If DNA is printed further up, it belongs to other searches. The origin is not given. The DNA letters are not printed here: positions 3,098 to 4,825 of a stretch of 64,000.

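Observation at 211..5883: Two-component system in one operon with an orphan ortA-ortB (AKP thiolase) pair and a PLP racemase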

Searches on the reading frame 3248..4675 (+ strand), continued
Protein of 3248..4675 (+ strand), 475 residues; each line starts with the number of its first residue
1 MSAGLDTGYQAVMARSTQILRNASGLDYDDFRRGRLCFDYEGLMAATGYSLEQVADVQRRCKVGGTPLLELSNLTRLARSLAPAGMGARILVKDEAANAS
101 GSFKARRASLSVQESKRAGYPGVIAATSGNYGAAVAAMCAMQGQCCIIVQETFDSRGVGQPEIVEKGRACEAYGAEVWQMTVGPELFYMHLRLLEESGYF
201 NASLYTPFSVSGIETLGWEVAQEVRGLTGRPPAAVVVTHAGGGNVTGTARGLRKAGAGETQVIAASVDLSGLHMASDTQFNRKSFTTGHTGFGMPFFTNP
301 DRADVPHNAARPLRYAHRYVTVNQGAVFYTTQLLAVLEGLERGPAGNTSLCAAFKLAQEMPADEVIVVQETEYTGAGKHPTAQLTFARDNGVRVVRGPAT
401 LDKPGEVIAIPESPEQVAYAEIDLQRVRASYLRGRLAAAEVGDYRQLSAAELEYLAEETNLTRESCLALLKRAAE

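Call 14: find_related_loci(query=A1, collection=genome_contigs, flank=10000)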
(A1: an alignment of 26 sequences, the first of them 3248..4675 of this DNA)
Query A1 (475 aa) in genome_contigs; peptide patterns used: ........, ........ (x = any residue, [..] = any of these).
600 stretches matched a pattern (row limit reached: there are more); 577 encode a relative of the query (tblastn E <= 1e-3); the best 80 are kept; 80 distinct loci.
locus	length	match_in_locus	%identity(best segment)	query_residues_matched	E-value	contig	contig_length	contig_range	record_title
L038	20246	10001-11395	76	9-473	0e+0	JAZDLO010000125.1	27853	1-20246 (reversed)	MAG: bacterium isolate MEGAHIT-group-0.602 k141_16268185, whole genome shotgun sequence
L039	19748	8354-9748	74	6-470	0e+0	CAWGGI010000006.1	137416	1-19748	MAG: uncultured Actinomycetota bacterium isolate MFD02979.bin.2.61 genome assembly, contig: contig_126065, whole genome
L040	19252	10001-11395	72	6-470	0e+0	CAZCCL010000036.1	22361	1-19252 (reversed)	MAG TPA_asm: uncultured Gaiellales bacterium isolate SRP185410_co2_381 genome assembly, contig: NODE_2657_length_22361_c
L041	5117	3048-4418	67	5-464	0e+0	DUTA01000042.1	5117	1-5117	MAG TPA_asm: Bacillota bacterium isolate AS04akNAM_96 26981_AS04, whole genome shotgun sequence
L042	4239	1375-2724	69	6-458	0e+0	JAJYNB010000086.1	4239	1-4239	MAG: Bacillota bacterium isolate DBS2-4.bin25 NODE_37569_length_4239_cov_1.4499, whole genome shotgun sequence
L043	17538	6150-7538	67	6-471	0e+0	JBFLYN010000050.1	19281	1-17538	MAG: Bacillota bacterium isolate MAG086 MAG086_50, whole genome shotgun sequence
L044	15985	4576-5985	63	1-474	0e+0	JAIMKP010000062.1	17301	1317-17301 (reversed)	MAG: Desulfosporosinus sp. isolate GA_180221_E-2-1-MAG-50_16 NODE_603_length_17374_cov_15.239217, whole genome shotgun s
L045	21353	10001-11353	65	6-461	0e+0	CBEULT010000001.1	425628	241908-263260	MAG TPA_asm: uncultured Thermoactinomyces sp. isolate SRR13515397_maxbin2_1 genome assembly, contig: ERZ25510992.1, whol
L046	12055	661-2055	66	1-470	0e+0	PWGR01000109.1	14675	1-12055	MAG: Clostridia bacterium isolate T1Sed10_160 T1-Sed10-C4029, whole genome shotgun sequence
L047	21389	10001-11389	65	6-471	0e+0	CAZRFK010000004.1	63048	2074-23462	MAG TPA_asm: uncultured Clostridia bacterium isolate binchicken_co32_464 genome assembly, contig: NODE_369_length_63048_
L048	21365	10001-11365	67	2-459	0e+0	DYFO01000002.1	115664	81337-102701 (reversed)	MAG TPA_asm: Symbiobacterium thermophilum isolate BE2011_68_19 Afr_mines_BE2011_54_length_115664_cov_7_654525, whole gen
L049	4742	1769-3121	66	7-460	0e+0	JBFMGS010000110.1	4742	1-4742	MAG: Bacillota bacterium isolate MAG303 MAG303_110, whole genome shotgun sequence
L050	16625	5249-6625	63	9-470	0e+0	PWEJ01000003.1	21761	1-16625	MAG: Halanaerobiaceae bacterium isolate T1Sed10_84 T1-Sed10-C1940, whole genome shotgun sequence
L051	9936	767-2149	63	6-470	0e+0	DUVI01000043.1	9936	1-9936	MAG TPA_asm: Bacillota bacterium isolate AS08sgBPME_372 211432_AS08, whole genome shotgun sequence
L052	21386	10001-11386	65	6-470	0e+0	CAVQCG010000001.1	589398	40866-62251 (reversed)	MAG: uncultured Thermoleophilia bacterium isolate MFD02199.bin.1.2 genome assembly, contig: contig_15625, whole genome s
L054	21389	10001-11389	59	6-471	0e+0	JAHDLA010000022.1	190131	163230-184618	MAG: Sedimentibacter sp. isolate LM3-B4.1 k141_94321, whole genome shotgun sequence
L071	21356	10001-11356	62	6-460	0e+0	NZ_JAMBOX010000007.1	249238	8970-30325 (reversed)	Neobacillus niacini strain MER531 NODE_7_, whole genome shotgun sequence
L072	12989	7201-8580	63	9-470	0e+0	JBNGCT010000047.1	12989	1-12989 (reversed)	MAG: Thermovirgaceae bacterium isolate E05-007 bin76_IDBA_re-assembly_contigs.fa-47, whole genome shotgun sequence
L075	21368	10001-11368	62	6-464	0e+0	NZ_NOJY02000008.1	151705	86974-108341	Romboutsia weinsteinii strain CCRI-19649 CCRI-19649_NODE_8_length_151705_cov_174.443, whole genome shotgun sequence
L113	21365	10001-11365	61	9-466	0e+0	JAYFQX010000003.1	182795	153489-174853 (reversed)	MAG: Christensenella sp. isolate CA_43 c_CA_000000020335, whole genome shotgun sequence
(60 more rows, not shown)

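Call 16: search_protein_families(library=ncbifam, proteins=[L075:6021-7448:+, L075:8504-9574:+, L075:9679-9999:+, L075:11522-11896:+, L075:11890-14106:+, L075:14107-15492:+, L075:15534-16619:+, L075:16727-18085:+, L007:8463-9644:+, L001:6339-6932:+], max_evalue=0.00001)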
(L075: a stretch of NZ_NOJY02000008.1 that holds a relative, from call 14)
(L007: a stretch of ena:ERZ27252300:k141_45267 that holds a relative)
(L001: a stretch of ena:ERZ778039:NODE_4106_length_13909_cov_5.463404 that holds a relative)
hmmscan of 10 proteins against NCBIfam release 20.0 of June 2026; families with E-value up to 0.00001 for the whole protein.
L075:6021-7448:+ (475 aa): 33 families (the best 25 are shown)
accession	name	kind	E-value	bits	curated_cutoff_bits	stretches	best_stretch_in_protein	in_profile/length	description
NF041552.1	TF_PrdR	equivalog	5.7e-118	394.7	795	1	18-471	133-577/577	sigma-54 dependent transcriptional regulator PrdR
TIGR01817.1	nifA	equivalog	1.1e-95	321.5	528.85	1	133-418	169-453/534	nif-specific transcriptional activator NifA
NF008469.0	PRK11361.1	equivalog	1.6e-94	317.3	714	1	136-473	117-457/461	acetoacetate metabolism transcriptional regulator AtoC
TIGR02915.1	PEP_resp_reg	equivalog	2.1e-94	316.9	502.6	1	150-473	129-445/445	PEP-CTERM-box response regulator transcription factor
NF003451.0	PRK05022.1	equivalog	3e-93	313.3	476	1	136-473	163-511/512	nitric oxide reductase transcriptional regulator NorR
NF050807.1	TransRegFlbDCaul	equivalog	4.2e-90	302.8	750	1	161-471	119-439/454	sigma-54-dependent transcriptional regulator FlbD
TIGR01818.1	ntrC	equivalog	3.9e-84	283.1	558.6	1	148-469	122-462/463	nitrogen regulation protein NR(I)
NF008085.0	PRK10820.1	equivalog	1.3e-81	274.9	576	1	21-475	82-515/520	transcriptional regulator TyrR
NF041906.1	V4R_TF_MobR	exception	4.1e-81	273.1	999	1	138-470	214-544/544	phenol degradation transcriptional regulator MobR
NF041946.1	LuxO_transreg_Vib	equivalog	1.1e-79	268.3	800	1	143-471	116-461/463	quorum-sensing sigma-54 dependent transcriptional regulator LuxO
TIGR02329.1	propionate_PrpR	equivalog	1e-78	265.3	499.2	1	152-468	204-525/526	propionate catabolism operon regulatory protein PrpR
NF038308.1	RNA_repair_RtcR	equivalog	1e-77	262.2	650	1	129-473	148-519/530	RNA repair transcriptional activator RtcR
TIGR02974.1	phageshock_pspF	equivalog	1.1e-76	258.3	443.55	1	162-403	1-244/336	phage shock protein operon transcriptional activator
NF011953.0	PRK15424.1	equivalog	2.7e-74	250.7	703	1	147-470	206-534/538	propionate catabolism operon regulatory protein PrpR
NF011958.0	PRK15429.1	equivalog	9.7e-74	249.2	830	1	96-474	318-688/692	formate hydrogenlyase transcriptional activator FlhA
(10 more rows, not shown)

L075:8504-9574:+ (356 aa): 2 families
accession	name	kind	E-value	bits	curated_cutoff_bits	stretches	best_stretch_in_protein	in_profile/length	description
NF040740.1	ornith_Ord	equivalog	1.4e-166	553.9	400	1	4-340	1-335/335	2,4-diaminopentanoate dehydrogenase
TIGR01921.1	DAP-DH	equivalog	6.6e-07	28.9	180.6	0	1-143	1-125/324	diaminopimelate dehydrogenase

L075:9679-9999:+ (106 aa): 1 family
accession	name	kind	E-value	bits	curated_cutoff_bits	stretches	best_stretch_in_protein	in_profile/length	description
NF040739.1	ornith_OrtA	equivalog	5.1e-42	141.9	70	1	7-99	1-93/93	2-amino-4-oxopentanoate thiolase subunit OrtA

L075:11522-11896:+ (124 aa): 0 families

L075:11890-14106:+ (738 aa): 9 families
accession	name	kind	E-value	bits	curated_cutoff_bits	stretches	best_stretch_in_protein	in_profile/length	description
NF040743.1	ornith_mutase_E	equivalog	0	1422.5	800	1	2-730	1-728/730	D-ornithine 4,5-aminomutase subunit OraE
NF052384.1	Lys_5_6_mutase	equivalog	1.1e-46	159.6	600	1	60-442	137-508/511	lysine 5,6-aminomutase subunit alpha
NF052385.1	Lys_5_6_beta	equivalog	1.1e-44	153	280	1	502-727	2-236/241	lysine 5,6-aminomutase subunit beta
NF002612.0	PRK02261.1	equivalog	9.1e-12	44.7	110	1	597-696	3-94/148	methylaspartate mutase subunit S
TIGR01501.1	MthylAspMutase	equivalog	7.7e-11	41.9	135.8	1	600-695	4-92/134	methylaspartate mutase subunit S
NF041607.1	dimeth_corrin_MtbC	equivalog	7.1e-10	38.7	350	1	532-709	16-187/203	dimethylamine corrinoid protein MtbC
TIGR02370.1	pyl_corrinoid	subfamily_domain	5.8e-09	35.6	215.3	1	594-709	81-189/197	methyltransferase cognate corrinoid protein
NF047996.1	corrin_MtgC_2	exception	2.6e-07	30.4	370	1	599-719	91-204/212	glycine betaine-specific corrinoid protein MtgC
NF047995.1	corrinoid_MtgC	exception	3.6e-06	26.6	310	1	598-713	93-201/215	glycine betaine-specific corrinoid protein MtgC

L075:14107-15492:+ (461 aa): 3 families
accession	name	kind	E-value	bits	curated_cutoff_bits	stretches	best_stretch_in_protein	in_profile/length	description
NF040744.1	ornith_Or-4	equivalog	3.7e-216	718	600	1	3-451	1-447/448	GlmL-related ornithine degradation protein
NF040745.1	accessory_GlmL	equivalog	1.1e-119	400.3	475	1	6-451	2-457/459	methylaspartate mutase accessory protein GlmL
TIGR01319.1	glmL_fam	subfamily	2.7e-84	283.7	204.05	1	47-451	37-455/456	GlmL family protein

L075:15534-16619:+ (361 aa): 1 family
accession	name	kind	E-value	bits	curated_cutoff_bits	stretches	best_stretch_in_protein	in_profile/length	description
NF040742.1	racem_Orr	exception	2.7e-162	539.7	480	1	2-351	1-350/351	ornithine racemase Orr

L075:16727-18085:+ (452 aa): 1 family
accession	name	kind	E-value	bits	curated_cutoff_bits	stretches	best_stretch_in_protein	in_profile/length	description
TIGR00835.1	agcS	subfamily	8.2e-124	413.7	272.65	1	15-440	1-423/424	amino acid carrier protein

L007:8463-9644:+ (393 aa): 5 families
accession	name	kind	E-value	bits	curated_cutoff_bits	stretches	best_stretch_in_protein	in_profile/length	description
TIGR00518.1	alaDH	equivalog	8.7e-161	535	391.85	1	1-369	1-368/370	alanine dehydrogenase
NF006942.0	PRK09424.1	equivalog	1.4e-45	156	383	2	1-199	1-196/510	Re/Si-specific NAD(P)(+) transhydrogenase subunit alpha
TIGR00561.1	pntA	equivalog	1.7e-35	122.7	444.4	2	2-200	1-196/511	Re/Si-specific NAD(P)(+) transhydrogenase subunit alpha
TIGR02853.1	spore_dpaA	equivalog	1.1e-06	28.2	319.65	1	169-274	152-246/287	dipicolinic acid synthetase subunit A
NF006162.0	PRK08306.1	equivalog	3e-06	26.8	261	1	170-274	156-249/297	dipicolinate synthase subunit DpsA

L001:6339-6932:+ (197 aa): 0 families
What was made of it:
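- On Alanine racemase (TIGR00492) versus ornithine racemase Orr (NF040742): The Orr model recognises the Romboutsia enzyme at 540 bits (call 16).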

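Call 20: find_encoding_contigs(protein=P0010, flank=10000, max_places=1)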
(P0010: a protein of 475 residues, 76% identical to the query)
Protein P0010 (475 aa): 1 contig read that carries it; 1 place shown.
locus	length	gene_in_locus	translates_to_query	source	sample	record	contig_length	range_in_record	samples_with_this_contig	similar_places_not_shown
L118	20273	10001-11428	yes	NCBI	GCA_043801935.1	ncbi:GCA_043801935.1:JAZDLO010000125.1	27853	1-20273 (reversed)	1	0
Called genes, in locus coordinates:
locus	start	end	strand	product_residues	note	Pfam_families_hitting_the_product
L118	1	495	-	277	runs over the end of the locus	-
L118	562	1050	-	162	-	PF07366:SnoaL, PF12680:SnoaL_2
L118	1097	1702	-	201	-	-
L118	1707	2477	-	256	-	PF00005:ABC_tran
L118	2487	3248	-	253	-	PF00005:ABC_tran, PF13304:AAA_21 (faint)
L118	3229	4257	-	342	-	PF02653:BPD_transp_2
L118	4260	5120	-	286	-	PF02653:BPD_transp_2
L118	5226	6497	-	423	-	PF13433:Peripla_BP_5, PF13458:Peripla_BP_6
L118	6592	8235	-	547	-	PF01979:Amidohydro_1 (faint), PF07969:Amidohydro_3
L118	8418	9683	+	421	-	PF02225:PA, PF04389:Peptidase_M28, PF01546:Peptidase_M20 (faint)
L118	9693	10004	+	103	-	PF22010:OrtA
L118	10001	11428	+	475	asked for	PF00291:PALP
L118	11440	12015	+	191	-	PF12844:HTH_19 (weak), PF13560:HTH_31, PF01381:HTH_3, PF01050:MannoseP_isomer (weak), PF07883:Cupin_2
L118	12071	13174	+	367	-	PF01168:Ala_racemase_N, PF00842:Ala_racemase_C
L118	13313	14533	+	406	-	PF07690:MFS_1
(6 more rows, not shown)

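Call 21: find_encoding_contigs(protein=P0022, flank=10000, max_places=1)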
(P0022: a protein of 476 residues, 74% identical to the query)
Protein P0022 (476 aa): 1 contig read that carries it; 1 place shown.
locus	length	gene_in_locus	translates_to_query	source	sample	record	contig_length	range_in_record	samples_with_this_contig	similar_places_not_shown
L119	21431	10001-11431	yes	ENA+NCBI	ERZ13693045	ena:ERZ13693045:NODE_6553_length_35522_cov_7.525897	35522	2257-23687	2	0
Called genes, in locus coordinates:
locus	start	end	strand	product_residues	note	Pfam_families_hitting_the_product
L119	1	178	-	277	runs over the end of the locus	-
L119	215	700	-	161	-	PF07366:SnoaL, PF12680:SnoaL_2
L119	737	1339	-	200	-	-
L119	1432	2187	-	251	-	PF00005:ABC_tran, PF13304:AAA_21 (weak)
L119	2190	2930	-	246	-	PF00005:ABC_tran, PF13304:AAA_21 (faint)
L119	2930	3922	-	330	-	PF02653:BPD_transp_2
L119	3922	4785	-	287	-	PF02653:BPD_transp_2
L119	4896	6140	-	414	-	PF13458:Peripla_BP_6, PF13433:Peripla_BP_5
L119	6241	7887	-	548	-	PF01979:Amidohydro_1 (faint), PF07969:Amidohydro_3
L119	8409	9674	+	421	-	PF02225:PA, PF04389:Peptidase_M28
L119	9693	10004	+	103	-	PF22010:OrtA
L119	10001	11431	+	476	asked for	PF00291:PALP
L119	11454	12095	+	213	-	PF12844:HTH_19, PF13560:HTH_31, PF01381:HTH_3, PF07883:Cupin_2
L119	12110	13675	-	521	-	PF00682:HMGL-like, PF22617:HCS_D2, PF08502:LeuA_dimer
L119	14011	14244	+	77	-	PF04014:MazE_antitoxin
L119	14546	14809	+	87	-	-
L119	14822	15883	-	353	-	PF02625:XdhC_CoxI, PF13478:XdhC_C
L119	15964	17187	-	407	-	PF00285:Citrate_synt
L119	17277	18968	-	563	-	-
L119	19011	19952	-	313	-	PF02492:cobW, PF07683:CobW_C (weak)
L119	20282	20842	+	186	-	PF01814:Hemerythrin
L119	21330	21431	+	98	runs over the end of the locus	-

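Call 22: find_encoding_contigs(protein=P0006, flank=10000, max_places=1)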
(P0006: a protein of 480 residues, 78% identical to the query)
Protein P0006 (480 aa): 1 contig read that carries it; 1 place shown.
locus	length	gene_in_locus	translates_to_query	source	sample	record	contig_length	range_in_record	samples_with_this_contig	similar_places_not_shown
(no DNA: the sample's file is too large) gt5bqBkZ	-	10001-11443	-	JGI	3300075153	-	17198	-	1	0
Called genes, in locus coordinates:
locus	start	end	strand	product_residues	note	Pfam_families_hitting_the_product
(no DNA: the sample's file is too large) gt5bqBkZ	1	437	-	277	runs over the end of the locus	-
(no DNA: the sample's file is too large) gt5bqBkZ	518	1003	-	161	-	PF07366:SnoaL, PF12680:SnoaL_2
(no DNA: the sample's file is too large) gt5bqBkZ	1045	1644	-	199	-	PF19620:DUF6125 (faint)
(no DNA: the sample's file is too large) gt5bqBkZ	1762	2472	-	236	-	PF00005:ABC_tran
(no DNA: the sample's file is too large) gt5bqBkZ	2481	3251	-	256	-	PF00005:ABC_tran, PF13304:AAA_21 (faint)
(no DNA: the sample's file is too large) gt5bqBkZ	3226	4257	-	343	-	PF02653:BPD_transp_2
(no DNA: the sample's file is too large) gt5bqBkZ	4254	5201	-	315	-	PF02653:BPD_transp_2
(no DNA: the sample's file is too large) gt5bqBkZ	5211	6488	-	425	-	PF13433:Peripla_BP_5, PF13458:Peripla_BP_6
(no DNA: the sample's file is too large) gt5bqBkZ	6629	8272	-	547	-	PF01979:Amidohydro_1 (faint), PF07969:Amidohydro_3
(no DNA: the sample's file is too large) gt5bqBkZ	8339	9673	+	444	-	PF02225:PA, PF04389:Peptidase_M28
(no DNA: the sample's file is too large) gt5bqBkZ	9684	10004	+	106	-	PF22010:OrtA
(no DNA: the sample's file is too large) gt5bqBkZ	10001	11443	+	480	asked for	PF00291:PALP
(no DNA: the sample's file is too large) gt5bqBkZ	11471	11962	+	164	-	?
